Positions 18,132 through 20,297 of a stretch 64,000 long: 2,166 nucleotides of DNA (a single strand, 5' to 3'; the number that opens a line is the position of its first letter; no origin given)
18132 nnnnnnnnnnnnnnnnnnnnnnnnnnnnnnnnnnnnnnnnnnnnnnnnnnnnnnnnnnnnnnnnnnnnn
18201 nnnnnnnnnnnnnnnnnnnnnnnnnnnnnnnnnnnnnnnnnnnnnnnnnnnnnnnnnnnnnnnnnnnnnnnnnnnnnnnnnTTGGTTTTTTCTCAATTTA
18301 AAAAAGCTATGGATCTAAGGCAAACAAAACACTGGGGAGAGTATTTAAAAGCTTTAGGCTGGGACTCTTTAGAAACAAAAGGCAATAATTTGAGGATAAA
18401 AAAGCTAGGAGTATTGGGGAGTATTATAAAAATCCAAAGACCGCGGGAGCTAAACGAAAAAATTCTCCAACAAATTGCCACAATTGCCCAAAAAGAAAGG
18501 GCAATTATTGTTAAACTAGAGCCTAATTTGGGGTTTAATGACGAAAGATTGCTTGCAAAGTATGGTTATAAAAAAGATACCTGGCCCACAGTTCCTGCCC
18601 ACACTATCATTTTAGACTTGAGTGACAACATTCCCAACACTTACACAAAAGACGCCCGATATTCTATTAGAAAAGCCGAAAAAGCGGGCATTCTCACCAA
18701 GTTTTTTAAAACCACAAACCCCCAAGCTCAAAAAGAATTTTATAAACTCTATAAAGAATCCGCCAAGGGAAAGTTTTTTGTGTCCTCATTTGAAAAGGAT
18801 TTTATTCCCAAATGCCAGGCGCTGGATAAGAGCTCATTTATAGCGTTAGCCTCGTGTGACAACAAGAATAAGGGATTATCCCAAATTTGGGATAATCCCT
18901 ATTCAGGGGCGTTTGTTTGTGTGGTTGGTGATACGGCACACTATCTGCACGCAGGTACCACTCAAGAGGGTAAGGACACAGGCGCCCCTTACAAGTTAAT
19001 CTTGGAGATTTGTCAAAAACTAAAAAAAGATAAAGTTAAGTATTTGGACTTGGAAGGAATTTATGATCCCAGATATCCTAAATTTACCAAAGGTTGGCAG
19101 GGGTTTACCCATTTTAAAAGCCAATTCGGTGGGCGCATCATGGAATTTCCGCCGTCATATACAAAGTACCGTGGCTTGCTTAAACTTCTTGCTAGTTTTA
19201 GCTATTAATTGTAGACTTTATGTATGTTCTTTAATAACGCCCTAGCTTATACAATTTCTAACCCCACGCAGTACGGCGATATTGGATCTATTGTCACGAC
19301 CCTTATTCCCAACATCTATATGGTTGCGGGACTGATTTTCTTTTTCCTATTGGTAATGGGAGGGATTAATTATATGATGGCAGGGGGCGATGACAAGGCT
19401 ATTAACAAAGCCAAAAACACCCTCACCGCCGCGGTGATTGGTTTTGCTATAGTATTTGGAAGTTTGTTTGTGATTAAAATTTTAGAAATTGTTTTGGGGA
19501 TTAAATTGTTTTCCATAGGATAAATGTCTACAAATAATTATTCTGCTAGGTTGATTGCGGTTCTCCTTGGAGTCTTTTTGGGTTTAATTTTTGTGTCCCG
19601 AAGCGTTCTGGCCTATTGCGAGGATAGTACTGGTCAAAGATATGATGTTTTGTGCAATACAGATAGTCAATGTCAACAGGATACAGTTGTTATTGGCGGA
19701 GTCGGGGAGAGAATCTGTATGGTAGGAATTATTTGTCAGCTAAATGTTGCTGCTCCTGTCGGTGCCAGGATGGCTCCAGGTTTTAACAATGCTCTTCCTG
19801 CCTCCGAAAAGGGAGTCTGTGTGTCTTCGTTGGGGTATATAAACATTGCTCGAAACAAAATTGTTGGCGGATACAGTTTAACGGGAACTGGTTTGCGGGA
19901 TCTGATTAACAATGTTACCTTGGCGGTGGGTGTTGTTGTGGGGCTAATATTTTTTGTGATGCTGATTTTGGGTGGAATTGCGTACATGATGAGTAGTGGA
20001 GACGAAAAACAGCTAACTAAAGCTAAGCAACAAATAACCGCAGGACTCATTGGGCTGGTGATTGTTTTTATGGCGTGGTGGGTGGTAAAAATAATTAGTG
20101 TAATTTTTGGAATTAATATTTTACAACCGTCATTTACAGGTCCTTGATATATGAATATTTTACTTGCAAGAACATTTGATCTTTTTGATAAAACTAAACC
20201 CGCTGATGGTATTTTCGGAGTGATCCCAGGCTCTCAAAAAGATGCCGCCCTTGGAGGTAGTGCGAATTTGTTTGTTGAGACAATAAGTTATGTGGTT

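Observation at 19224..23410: Nine tandem paralogs of a small pilin-like (VirB2/TrbC-like) protein with an invariant Y-x-[TS]-[SA]-G-D-[ED]-K ... KAK loop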

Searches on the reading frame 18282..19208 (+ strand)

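Call 7: search_protein_families(library=pfam, proteins=[window:18282-19208:+], max_evalue=0.001)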
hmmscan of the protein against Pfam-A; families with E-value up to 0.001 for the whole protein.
window:18282-19208:+ (308 aa): 2 families
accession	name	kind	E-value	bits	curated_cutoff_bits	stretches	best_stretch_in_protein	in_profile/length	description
PF02388.22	FemAB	-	1.8e-11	43.9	24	2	207-295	308-391/406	FemAB family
PF13480.13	Acetyltransf_6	-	0.0003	21.4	22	0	123-257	5-134/143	Acetyltransferase (GNAT) domain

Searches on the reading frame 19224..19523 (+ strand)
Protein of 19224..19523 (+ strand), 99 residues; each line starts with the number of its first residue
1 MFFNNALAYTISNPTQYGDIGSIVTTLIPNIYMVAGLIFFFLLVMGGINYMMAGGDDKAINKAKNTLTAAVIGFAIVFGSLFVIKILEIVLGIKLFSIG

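Call 3: search_protein_families(library=pfam, proteins=[window:19224-19523:+], max_evalue=1)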
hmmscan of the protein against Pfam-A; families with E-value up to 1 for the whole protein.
window:19224-19523:+ (99 aa): 2 families
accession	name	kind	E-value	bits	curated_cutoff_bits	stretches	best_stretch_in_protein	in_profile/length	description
PF18895.5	T4SS_pilin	-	5.1e-07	30.1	26.6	1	31-86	16-70/71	Type IV secretion system pilin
PF01810.24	LysE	-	0.32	10.9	25.6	1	2-50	99-150/193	LysE type translocator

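Call 10: search_protein_families(library=ncbifam, proteins=[window:19224-19523:+], max_evalue=1)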
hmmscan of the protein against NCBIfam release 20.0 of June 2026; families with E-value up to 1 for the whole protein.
window:19224-19523:+ (99 aa): 2 families
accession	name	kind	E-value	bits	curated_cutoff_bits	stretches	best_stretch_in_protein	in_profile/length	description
NF045849.1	ICE_MMCAP2_0565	equivalog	0.0065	16.1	40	1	22-87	11-76/80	Mbov_0395 family pilin-like conjugal transfer protein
NF033891.1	surf_exc_IncI1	exception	0.12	11.8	100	1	22-84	8-68/210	plasmid IncI1-type surface exclusion protein ExcA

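Call 22: find_homologous_proteins(query=A1, max_evalue=0.001)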
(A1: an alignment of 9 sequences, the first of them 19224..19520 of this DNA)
Query A1 (9 sequences) (99 aa, profile of the alignment): 46 proteins with E <= 0.001 among 8000 candidates.
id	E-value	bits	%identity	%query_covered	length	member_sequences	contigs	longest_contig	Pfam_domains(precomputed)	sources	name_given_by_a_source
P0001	1.9e-67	245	36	70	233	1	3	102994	-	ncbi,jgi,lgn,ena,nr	ncbi:hypothetical protein L6255_04035 [Candidatus Parcubacteria bacterium]|nr:hypothetical protein [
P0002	4.3e-54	201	36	67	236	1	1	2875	-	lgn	-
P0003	7.9e-42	161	43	62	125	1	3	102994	PF18895.6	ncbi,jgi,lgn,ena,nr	ncbi:hypothetical protein L6255_04010 [Candidatus Parcubacteria bacterium]|nr:hypothetical protein [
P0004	5.6e-36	142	31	48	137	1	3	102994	PF18895.6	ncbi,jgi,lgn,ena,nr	ncbi:hypothetical protein L6255_04040 [Candidatus Parcubacteria bacterium]|nr:hypothetical protein [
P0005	8.5e-36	142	31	48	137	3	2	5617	-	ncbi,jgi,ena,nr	ncbi:hypothetical protein KJ664_00110 [Patescibacteria group bacterium]|nr:hypothetical protein [Pat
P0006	8.8e-36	141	36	90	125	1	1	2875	PF18895.6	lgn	-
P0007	6.7e-35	139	33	67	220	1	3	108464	-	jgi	jgi:hypothetical protein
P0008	1.2e-33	135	40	63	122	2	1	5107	PF18895.6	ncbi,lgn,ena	ncbi:MAG: hypothetical protein ABIJ38_03295 [Patescibacteria group bacterium]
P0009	1.7e-33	134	35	67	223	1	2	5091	-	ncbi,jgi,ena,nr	ncbi:hypothetical protein KJ664_00135 [Patescibacteria group bacterium]|nr:hypothetical protein [Pat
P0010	3.1e-31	127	33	70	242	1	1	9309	-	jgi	-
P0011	4.2e-31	126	93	98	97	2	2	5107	PF18895.6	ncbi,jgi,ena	ncbi:MAG: hypothetical protein ABIJ38_03285 [Patescibacteria group bacterium]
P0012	2.6e-30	124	32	75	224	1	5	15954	PF18895.6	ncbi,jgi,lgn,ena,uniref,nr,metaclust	ncbi:hypothetical protein COT49_01665 [candidate division WWE3 bacterium CG08_land_8_20_14_0_20_40_1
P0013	6.0e-28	116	33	67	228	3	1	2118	-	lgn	-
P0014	1.1e-27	115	84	98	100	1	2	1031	PF18895.6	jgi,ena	-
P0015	1.2e-26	112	77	97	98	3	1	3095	PF18895.6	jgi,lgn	-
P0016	6.1e-26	109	69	97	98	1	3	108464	PF18895.6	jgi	jgi:hypothetical protein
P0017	4.5e-25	107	76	97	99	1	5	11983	PF18895.6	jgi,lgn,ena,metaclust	metaclust:\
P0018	9.7e-25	105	74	97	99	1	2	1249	PF18895.6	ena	-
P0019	1.7e-20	92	36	87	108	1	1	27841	PF18895.6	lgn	-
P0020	7.4e-20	90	35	89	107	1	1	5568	PF18895.6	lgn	-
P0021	4.4e-19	87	37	80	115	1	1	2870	PF18895.6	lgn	-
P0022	6.9e-18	83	42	76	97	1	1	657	PF18895.6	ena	-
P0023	4.1e-17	81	37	83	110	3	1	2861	PF18895.6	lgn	-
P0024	1.0e-16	79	39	76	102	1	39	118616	PF18895.6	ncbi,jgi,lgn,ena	-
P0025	1.8e-16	78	35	96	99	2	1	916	PF18895.6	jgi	-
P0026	3.6e-16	77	46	87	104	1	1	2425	PF18895.6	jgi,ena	-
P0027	3.7e-16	77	33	97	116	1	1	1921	PF18895.6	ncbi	-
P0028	5.0e-16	77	36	93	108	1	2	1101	PF18895.6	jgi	jgi:hypothetical protein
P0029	5.4e-16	77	39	76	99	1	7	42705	PF18895.6,PF19590.5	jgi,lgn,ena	jgi:hypothetical protein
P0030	7.7e-16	76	38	80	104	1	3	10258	PF18895.6,PF19590.5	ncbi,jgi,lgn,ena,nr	ncbi:MAG TPA: pilin [Candidatus Bathyarchaeia archaeon]|nr:pilin [Candidatus Bathyarchaeia archaeon]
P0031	1.2e-15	76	45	41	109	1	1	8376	PF18895.6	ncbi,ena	-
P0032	4.6e-15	74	32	76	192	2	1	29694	PF18895.6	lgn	-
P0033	7.2e-15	73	41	67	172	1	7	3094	PF18895.6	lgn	-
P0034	7.5e-15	73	38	78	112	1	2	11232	PF18895.6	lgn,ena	-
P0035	1.1e-14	73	42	82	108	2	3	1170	PF18895.6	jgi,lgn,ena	-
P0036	1.9e-14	72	36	74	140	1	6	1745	PF18895.6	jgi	jgi:hypothetical protein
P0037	7.5e-14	70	34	83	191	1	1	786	PF18895.6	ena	-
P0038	7.9e-13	67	37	63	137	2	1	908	PF18895.6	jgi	jgi:hypothetical protein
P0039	4.4e-12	64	40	72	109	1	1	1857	PF18895.6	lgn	-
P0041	8.1e-10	57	32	47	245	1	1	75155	PF18895.6,PF19607.5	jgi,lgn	jgi:cytochrome bd-type quinol oxidase subunit 2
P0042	8.5e-10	57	33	63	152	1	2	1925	PF18895.6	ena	-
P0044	8.7e-7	47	39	73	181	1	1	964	PF18895.6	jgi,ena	-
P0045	5.2e-5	41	44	43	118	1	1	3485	PF18895.6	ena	-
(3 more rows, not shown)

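Call 27: find_related_loci(query=A3, collection=genome_contigs, flank=10000)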
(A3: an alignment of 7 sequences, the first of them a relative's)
Query A3 (233 aa) in genome_contigs; peptide patterns used: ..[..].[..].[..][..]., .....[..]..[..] (x = any residue, [..] = any of these).
76 stretches matched a pattern; 46 encode a relative of the query (tblastn E <= 1e-3); 46 distinct loci.
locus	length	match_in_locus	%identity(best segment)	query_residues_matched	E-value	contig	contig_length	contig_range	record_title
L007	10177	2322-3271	72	1-117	8e-51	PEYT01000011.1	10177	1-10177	MAG: candidate division WWE3 bacterium CG08_land_8_20_14_0_20_40_13 CG08_land_8_20_14_0.20_scaffold_5232_c, whole genome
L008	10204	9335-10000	36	15-97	8e-10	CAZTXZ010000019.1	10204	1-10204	MAG TPA_asm: uncultured Candidatus Saccharibacteria bacterium isolate SRP193066_co1_228 genome assembly, contig: NODE_58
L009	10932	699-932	38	27-101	1e-9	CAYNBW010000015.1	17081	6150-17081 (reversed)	MAG TPA_asm: uncultured Candidatus Saccharibacteria bacterium isolate SRP278969_co1_241 genome assembly, contig: NODE_42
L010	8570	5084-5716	38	27-101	2e-9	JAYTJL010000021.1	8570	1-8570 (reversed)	MAG: Candidatus Saccharibacteria bacterium isolate GFS_2951 GFS_2951_20, whole genome shotgun sequence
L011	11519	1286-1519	37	27-101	3e-9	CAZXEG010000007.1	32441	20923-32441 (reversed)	MAG TPA_asm: uncultured Candidatus Saccharibacteria bacterium isolate SRP278969_co1_227 genome assembly, contig: NODE_12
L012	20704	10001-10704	40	19-104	3e-9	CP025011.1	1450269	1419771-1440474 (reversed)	Candidatus Saccharibacteria bacterium YM_S32_TM7_50_20 chromosome, complete genome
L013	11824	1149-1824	41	28-104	1e-8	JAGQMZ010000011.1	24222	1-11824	MAG: Candidatus Saccharibacteria bacterium isolate HKST-UBA55 NODE_11_length_24222_cov_4.897080, whole genome shotgun se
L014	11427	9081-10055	37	4-101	1e-8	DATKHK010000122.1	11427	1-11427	MAG TPA_asm: Candidatus Saccharimonadales bacterium isolate SMAG_U14575 k141_135793, whole genome shotgun sequence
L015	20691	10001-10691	37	28-97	3e-8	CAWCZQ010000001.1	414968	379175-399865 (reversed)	MAG: uncultured Candidatus Saccharibacteria bacterium isolate MFD01721.bin.1.119 genome assembly, contig: contig_16966,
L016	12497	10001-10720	36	23-105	4e-8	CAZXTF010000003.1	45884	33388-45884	MAG TPA_asm: uncultured Candidatus Saccharibacteria bacterium isolate SRP344714_co1_143 genome assembly, contig: NODE_16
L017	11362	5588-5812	35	31-105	4e-8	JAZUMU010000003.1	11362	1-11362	MAG: Candidatus Nanosyncoccus sp. isolate T1900044890_TS20190356.MAGScoT_cleanbin_000052 SGB_3258_k141_299597, whole gen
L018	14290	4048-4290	35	27-106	5e-8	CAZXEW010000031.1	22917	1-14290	MAG TPA_asm: uncultured Gammaproteobacteria bacterium isolate binchicken_co203_146 genome assembly, contig: k141_2718091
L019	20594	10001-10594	37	14-101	2e-7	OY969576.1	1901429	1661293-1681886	MAG: uncultured bacterium isolate MFD04463.bin.1.146 genome assembly, chromosome: 1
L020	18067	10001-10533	44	35-97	2e-7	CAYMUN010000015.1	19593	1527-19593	MAG TPA_asm: uncultured Candidatus Saccharibacteria bacterium isolate SRP200132_co1_276 genome assembly, contig: NODE_48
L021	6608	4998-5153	46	46-97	2e-7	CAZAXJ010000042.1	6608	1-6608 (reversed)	MAG TPA_asm: uncultured Candidatus Saccharibacteria bacterium isolate SRP292972_co3_111 genome assembly, contig: NODE_42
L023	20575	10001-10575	34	10-97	7e-7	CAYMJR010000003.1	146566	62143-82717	MAG TPA_asm: uncultured Gammaproteobacteria bacterium isolate SRP272529_co1_137 genome assembly, contig: NODE_67_length_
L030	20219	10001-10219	36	33-108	1e-5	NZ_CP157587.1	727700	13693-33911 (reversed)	Candidatus Nanosynbacter sp. TM7-008 chromosome, complete genome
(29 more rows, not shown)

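Call 47: search_protein_families(library=pfam, proteins=[L030:600-1889:+, L030:1846-3282:-, L030:3204-4274:+, L030:4293-5219:+, L030:5381-7936:+, L030:8346-9503:+, L030:10273-10791:+, L030:11794-12468:-, L030:15894-17069:+, L030:17101-19914:+], max_evalue=0.001)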
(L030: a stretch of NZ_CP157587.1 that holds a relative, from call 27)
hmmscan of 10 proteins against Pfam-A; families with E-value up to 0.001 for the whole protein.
L030:600-1889:+ (429 aa): 2 families
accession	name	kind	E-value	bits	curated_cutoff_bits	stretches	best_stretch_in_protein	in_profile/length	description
PF08245.18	Mur_ligase_M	-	4.1e-18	66.5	24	1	31-237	1-199/200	Mur ligase middle domain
PF02875.26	Mur_ligase_C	-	5.1e-16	60.1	28.4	1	260-383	1-126/127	Mur ligase, glutamate ligase domain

L030:1846-3282:- (478 aa): 2 families
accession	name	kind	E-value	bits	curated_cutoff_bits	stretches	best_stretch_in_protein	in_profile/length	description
PF08245.18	Mur_ligase_M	-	1.1e-47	163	24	1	89-290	1-199/200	Mur ligase middle domain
PF02875.26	Mur_ligase_C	-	1.7e-31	110.1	28.4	1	313-441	1-126/127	Mur ligase, glutamate ligase domain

L030:3204-4274:+ (356 aa): 3 families
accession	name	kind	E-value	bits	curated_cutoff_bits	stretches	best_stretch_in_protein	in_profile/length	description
PF00814.31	TsaD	-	2.9e-89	299.7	24.8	1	24-327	2-263/264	tRNA N6-adenosine threonylcarbamoyltransferase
PF22521.2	HypF_C_2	-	0.00022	21.5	27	1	253-307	163-217/241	Carbamoyltransferase, Kae1-like Domain, second subdomain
PF02543.21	Carbam_trans_N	-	0.00092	19.2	24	0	253-305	268-322/346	Carbamoyltransferase N-terminus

L030:4293-5219:+ (308 aa): 3 families
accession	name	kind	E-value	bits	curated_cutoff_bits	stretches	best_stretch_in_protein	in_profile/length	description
PF02388.22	FemAB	-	3.7e-26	92.4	24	2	196-302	302-403/406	FemAB family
PF13480.13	Acetyltransf_6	-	6.2e-12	46.3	22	1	127-255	5-136/143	Acetyltransferase (GNAT) domain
PF00583.31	Acetyltransf_1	-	9.4e-06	26.3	20.7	1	161-262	6-106/116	Acetyltransferase (GNAT) family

L030:5381-7936:+ (851 aa): 5 families
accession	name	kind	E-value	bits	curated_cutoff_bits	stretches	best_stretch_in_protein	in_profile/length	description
PF00133.28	tRNA-synt_1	-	2e-109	366.5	22.7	1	16-550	2-404/414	tRNA synthetases class I (I, L, M and V)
PF08264.19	Anticodon_1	-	5.2e-26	91.7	25.1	1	602-716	1-126/148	Anticodon-binding domain of tRNA ligase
PF09334.17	tRNA-synt_1g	-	6.7e-22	78.2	20.1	2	341-570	168-376/391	tRNA synthetases class I (M)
PF13603.12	tRNA-synt_1_2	-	5.2e-15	55.8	25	1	240-300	86-146/185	Leucyl-tRNA synthetase, editing domain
PF10458.14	Val_tRNA-synt_C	-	1.2e-08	35.5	25.9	1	789-845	6-62/66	Valyl tRNA synthetase tRNA binding arm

L030:8346-9503:+ (385 aa): 1 family
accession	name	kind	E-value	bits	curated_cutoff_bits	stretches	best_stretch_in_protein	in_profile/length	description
PF04892.17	VanZ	-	3.1e-25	89.7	30.1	1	72-213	1-123/126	VanZ like family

L030:10273-10791:+ (172 aa): 0 families

L030:11794-12468:- (224 aa): 3 families
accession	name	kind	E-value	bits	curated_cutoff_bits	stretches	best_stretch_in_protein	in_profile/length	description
PF00156.33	Pribosyltran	-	5.9e-09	35.9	26.3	1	176-221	83-128/158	Phosphoribosyl transferase domain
PF18912.6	DZR_2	-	5.8e-06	26.5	27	1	5-54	1-53/56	Double zinc ribbon domain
PF14572.12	Pribosyl_synth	-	1.1e-05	25.9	27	1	163-220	67-121/184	Phosphoribosyl synthetase-associated domain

L030:15894-17069:+ (391 aa): 0 families

L030:17101-19914:+ (937 aa): 1 family
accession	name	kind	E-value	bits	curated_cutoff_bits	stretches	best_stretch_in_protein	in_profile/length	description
PF04610.19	TrbL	-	3.1e-05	24.3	25.9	1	427-625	9-207/215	TrbL/VirB6 plasmid conjugal transfer protein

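Call 52: search_protein_families(library=pfam, proteins=[L019:3259-5451:-, L019:5623-8475:-, L014:1892-4330:-, L014:4408-7044:-, L023:12696-14669:+, L023:4877-7873:-, L023:2439-4847:+, L012:1313-3190:-, L007:5467-7005:+, L007:8124-9137:+], max_evalue=0.001)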
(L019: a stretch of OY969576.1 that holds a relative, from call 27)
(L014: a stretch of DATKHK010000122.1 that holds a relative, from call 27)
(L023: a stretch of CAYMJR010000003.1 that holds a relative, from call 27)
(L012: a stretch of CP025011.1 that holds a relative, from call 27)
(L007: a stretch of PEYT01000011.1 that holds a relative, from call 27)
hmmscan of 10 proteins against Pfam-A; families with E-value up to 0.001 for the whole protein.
L019:3259-5451:- (730 aa): 0 families

L019:5623-8475:- (950 aa): 0 families

L014:1892-4330:- (812 aa): 0 families

L014:4408-7044:- (878 aa): 0 families

L023:12696-14669:+ (657 aa): 3 families
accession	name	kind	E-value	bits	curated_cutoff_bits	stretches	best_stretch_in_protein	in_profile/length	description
PF19044.6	P-loop_TraG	-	6.4e-28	98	25.8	1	253-558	27-346/413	TraG P-loop domain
PF01935.23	DUF87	-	1.5e-13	51.8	23.2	1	260-451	28-215/220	Helicase HerA, central domain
PF12846.13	AAA_10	-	6.8e-09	35.7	27.5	1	255-518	21-293/362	AAA-like domain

L023:4877-7873:- (998 aa): 0 families

L023:2439-4847:+ (802 aa): 0 families

L012:1313-3190:- (625 aa): 0 families

L007:5467-7005:+ (512 aa): 3 families
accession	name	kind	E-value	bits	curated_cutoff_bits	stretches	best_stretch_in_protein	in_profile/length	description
PF12072.13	RNase_Y_N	-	2.2e-22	79.9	32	1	49-197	45-200/201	RNase Y N-terminal region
PF01966.28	HD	-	2e-16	60.7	22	1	330-419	2-114/116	HD domain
PF00013.35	KH_1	-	3.5e-07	30.3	21.5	1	206-259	3-60/66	KH domain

L007:8124-9137:+ (337 aa): 1 family
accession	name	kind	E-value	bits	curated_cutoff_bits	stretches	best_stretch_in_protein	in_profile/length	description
PF01933.23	CofD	-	6e-76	255.8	30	1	16-303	1-289/290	2-phospho-L-lactate transferase CofD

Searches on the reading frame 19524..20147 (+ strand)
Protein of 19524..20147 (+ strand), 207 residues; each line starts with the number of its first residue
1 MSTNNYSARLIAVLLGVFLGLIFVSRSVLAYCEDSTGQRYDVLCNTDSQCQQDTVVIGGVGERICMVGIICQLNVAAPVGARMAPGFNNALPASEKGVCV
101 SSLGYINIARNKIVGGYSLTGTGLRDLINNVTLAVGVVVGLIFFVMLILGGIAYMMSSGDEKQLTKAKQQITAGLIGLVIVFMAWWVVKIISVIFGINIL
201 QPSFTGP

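Call 3: search_protein_families(library=pfam, proteins=[window:19524-20147:+], max_evalue=1)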
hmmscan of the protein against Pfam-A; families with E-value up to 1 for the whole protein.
window:19524-20147:+ (207 aa): 7 families
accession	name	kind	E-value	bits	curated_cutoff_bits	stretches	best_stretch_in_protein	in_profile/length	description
PF18895.5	T4SS_pilin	-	1.7e-11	44.5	26.6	1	122-191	3-71/71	Type IV secretion system pilin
PF06195.18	DUF996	-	0.0086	16.7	31.3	1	135-200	34-98/138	Protein of unknown function (DUF996)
PF05545.16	FixQ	-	0.05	14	29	1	139-169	13-43/49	Cbb3-type cytochrome oxidase component FixQ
PF10754.15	DUF2569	-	0.19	12.6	26.5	1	133-194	11-72/143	Protein of unknown function (DUF2569)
PF04290.18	DctQ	-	0.28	11.5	28.3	1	131-188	64-123/132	Tripartite ATP-independent periplasmic transporters, DctQ component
PF12725.13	DUF3810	-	0.46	10.2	28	1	126-204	11-88/311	Protein of unknown function (DUF3810)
PF10710.14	DUF2512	-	0.48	10.5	26.5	1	131-200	22-88/136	Protein of unknown function (DUF2512)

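Call 10: search_protein_families(library=ncbifam, proteins=[window:19524-20147:+], max_evalue=1)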
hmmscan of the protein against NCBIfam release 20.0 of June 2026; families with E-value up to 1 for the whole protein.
window:19524-20147:+ (207 aa): 4 families
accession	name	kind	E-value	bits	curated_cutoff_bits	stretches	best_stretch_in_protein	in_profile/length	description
NF045849.1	ICE_MMCAP2_0565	equivalog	3.5e-07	29.8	40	1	127-194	12-79/80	Mbov_0395 family pilin-like conjugal transfer protein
NF006283.1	PRK08455.1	equivalog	0.015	14.9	187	1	135-170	20-55/182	flagellar basal body-associated protein FliL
TIGR02459.1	CbtB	hypoth_equivalog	0.18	12.3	64.4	0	164-184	16-36/60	cobalt transporter subunit CbtB (proposed)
NF041560.1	T6SS_Burk_ExIF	subfamily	0.19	11.4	90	1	112-188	109-184/234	putative type VI secretion system effector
